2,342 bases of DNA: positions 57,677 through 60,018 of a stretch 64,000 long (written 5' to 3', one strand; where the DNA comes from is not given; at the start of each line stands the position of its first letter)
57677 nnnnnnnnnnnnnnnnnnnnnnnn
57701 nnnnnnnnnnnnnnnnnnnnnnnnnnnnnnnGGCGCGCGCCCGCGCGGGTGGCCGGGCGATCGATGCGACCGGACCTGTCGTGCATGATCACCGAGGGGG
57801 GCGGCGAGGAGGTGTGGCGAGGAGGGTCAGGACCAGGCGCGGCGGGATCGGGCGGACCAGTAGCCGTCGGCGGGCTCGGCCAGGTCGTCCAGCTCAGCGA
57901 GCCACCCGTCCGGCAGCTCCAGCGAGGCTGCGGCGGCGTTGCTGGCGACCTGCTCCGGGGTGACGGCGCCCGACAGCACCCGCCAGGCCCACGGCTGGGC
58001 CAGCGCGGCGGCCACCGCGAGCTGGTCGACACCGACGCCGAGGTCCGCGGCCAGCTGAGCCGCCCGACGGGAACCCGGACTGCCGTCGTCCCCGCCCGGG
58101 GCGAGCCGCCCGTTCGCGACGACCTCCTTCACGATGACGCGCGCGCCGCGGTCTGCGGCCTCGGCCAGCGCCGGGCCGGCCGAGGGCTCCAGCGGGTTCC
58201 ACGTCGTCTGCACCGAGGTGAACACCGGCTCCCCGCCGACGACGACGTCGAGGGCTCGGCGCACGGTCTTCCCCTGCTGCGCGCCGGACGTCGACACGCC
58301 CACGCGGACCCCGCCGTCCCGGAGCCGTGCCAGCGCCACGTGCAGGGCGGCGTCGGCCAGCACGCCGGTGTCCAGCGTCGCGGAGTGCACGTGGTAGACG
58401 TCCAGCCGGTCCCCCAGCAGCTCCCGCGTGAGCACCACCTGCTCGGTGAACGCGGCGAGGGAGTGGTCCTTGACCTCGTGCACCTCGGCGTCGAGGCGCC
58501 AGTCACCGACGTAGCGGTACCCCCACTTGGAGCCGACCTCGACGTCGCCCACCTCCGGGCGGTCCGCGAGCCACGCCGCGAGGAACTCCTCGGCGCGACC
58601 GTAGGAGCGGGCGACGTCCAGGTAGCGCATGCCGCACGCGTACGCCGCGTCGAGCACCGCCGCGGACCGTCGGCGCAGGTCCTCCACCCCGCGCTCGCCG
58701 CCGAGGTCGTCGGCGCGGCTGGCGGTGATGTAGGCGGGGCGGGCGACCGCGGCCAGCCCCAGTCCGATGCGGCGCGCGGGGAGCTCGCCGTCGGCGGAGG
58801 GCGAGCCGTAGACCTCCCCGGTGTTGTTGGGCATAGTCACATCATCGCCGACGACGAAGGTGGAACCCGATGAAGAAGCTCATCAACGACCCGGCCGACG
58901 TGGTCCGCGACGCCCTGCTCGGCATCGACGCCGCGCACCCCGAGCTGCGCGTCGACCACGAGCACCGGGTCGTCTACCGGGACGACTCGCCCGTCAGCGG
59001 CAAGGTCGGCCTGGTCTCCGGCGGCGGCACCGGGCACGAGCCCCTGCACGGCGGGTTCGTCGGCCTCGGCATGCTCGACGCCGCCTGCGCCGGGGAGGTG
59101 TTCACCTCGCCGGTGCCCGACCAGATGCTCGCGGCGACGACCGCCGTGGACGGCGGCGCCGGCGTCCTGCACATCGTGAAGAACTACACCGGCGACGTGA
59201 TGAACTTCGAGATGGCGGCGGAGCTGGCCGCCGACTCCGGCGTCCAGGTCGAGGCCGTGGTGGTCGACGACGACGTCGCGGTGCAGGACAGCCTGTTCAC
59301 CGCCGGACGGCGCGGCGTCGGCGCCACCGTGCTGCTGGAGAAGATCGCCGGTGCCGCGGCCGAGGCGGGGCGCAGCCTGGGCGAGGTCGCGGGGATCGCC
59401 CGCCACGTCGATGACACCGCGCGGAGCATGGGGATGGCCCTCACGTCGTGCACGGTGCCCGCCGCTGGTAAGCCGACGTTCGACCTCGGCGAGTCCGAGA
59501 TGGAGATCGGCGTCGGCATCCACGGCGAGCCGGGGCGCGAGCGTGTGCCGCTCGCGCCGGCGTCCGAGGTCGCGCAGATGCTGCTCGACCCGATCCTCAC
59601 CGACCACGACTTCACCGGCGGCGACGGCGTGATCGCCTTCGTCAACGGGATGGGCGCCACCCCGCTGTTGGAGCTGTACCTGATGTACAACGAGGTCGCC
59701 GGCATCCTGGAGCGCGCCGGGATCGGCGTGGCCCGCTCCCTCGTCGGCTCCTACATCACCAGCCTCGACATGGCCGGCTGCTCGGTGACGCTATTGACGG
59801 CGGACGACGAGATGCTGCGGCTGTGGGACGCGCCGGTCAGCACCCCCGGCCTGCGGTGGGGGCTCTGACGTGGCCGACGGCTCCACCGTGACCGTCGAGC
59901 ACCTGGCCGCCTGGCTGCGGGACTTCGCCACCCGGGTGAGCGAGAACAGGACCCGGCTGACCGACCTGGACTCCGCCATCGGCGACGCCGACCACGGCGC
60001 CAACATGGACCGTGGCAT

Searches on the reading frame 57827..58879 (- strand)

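Call 50: search_protein_families(library=pfam, proteins=[window:57827-58879:-], max_evalue=0.001)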
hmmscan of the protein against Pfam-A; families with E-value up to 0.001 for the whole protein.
window:57827-58879:- (350 aa): 1 family
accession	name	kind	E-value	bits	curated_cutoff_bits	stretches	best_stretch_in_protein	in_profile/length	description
PF00248.27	Aldo_ket_red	-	2.2e-17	63.5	24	1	71-334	20-290/291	Aldo/keto reductase family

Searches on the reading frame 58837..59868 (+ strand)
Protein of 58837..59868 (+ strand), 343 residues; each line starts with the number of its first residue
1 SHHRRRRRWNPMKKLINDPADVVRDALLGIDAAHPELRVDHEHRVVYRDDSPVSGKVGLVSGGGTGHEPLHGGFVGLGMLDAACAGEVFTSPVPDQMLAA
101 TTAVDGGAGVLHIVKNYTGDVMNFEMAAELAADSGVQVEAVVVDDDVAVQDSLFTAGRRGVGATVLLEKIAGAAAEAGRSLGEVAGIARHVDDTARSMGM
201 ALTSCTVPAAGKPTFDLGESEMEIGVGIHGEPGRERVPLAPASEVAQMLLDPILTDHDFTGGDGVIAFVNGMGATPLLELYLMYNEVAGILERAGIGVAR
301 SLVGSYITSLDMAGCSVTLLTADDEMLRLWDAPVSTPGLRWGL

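Call 50: search_protein_families(library=pfam, proteins=[window:58837-59868:+], max_evalue=0.001)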
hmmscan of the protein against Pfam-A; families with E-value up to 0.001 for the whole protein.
window:58837-59868:+ (343 aa): 1 family
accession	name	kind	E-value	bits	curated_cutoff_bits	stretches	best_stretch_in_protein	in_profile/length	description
PF02733.22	Dak1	-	1.1e-129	432.3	31.4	1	29-337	2-312/313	Dak1 domain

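Call 54: find_homologous_proteins(query=window:58870-59868:+, max_evalue=1e-100)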
Query window:58870-59868:+ (332 aa): 7965 proteins with E <= 1e-100 among 8000 candidates; the best 120 are listed.
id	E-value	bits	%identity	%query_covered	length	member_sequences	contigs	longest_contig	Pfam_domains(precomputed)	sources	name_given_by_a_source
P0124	1.1e-211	720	100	100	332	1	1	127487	PF02733.23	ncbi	-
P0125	4.8e-176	603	83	100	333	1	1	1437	PF02733.23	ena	-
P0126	1.2e-175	602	81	100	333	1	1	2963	PF02733.23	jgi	jgi:dihydroxyacetone kinase-like protein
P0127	7.0e-175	599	81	100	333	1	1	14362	PF02733.23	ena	-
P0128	2.1e-174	597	81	100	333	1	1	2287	PF02733.23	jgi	jgi:dihydroxyacetone kinase-like protein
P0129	3.7e-174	597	82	100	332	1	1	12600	PF02733.23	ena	-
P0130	3.8e-174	597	81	100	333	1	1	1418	PF02733.23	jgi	jgi:phosphoenolpyruvate---glycerone phosphotransferase subunit DhaK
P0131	6.9e-174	596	81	100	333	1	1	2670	PF02733.23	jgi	jgi:phosphoenolpyruvate---glycerone phosphotransferase subunit DhaK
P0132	1.0e-173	595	82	100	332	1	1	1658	PF02733.23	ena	-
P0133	1.1e-173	595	81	100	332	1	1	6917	PF02733.23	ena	-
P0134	1.5e-173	595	81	100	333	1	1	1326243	PF02733.23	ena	-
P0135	2.0e-173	594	82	100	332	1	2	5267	PF02733.23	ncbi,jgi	jgi:dihydroxyacetone kinase-like protein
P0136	2.5e-173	594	81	100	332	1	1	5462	PF02733.23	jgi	-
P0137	3.7e-173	593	81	100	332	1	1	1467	PF02733.23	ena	-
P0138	4.4e-173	593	81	100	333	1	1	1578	PF02733.23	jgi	jgi:dihydroxyacetone kinase-like protein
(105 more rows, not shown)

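Call 55: find_encoding_contigs(protein=P0124, flank=10000, max_places=3)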
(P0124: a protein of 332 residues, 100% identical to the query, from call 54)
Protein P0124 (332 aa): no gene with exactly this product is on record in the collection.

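Call 88: find_encoding_contigs(protein=P0129, flank=6000, max_places=2)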
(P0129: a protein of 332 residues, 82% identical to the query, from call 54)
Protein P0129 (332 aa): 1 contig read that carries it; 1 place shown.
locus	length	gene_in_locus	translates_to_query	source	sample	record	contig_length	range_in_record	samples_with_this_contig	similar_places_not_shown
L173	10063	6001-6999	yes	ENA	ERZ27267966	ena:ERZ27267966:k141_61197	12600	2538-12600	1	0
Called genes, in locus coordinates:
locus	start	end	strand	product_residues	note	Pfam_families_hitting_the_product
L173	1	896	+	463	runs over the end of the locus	PF05977:MFS_3 (faint), PF07690:MFS_1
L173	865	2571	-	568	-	PF01663:Phosphodiest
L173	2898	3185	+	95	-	-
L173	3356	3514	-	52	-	-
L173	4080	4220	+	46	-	-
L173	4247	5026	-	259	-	PF01047:MarR (weak), PF09339:HTH_IclR, PF13412:HTH_24 (weak), PF01614:IclR_C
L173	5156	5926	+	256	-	PF00230:MIP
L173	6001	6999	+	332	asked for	PF02733:Dak1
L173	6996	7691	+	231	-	PF02734:Dak2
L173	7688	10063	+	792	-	?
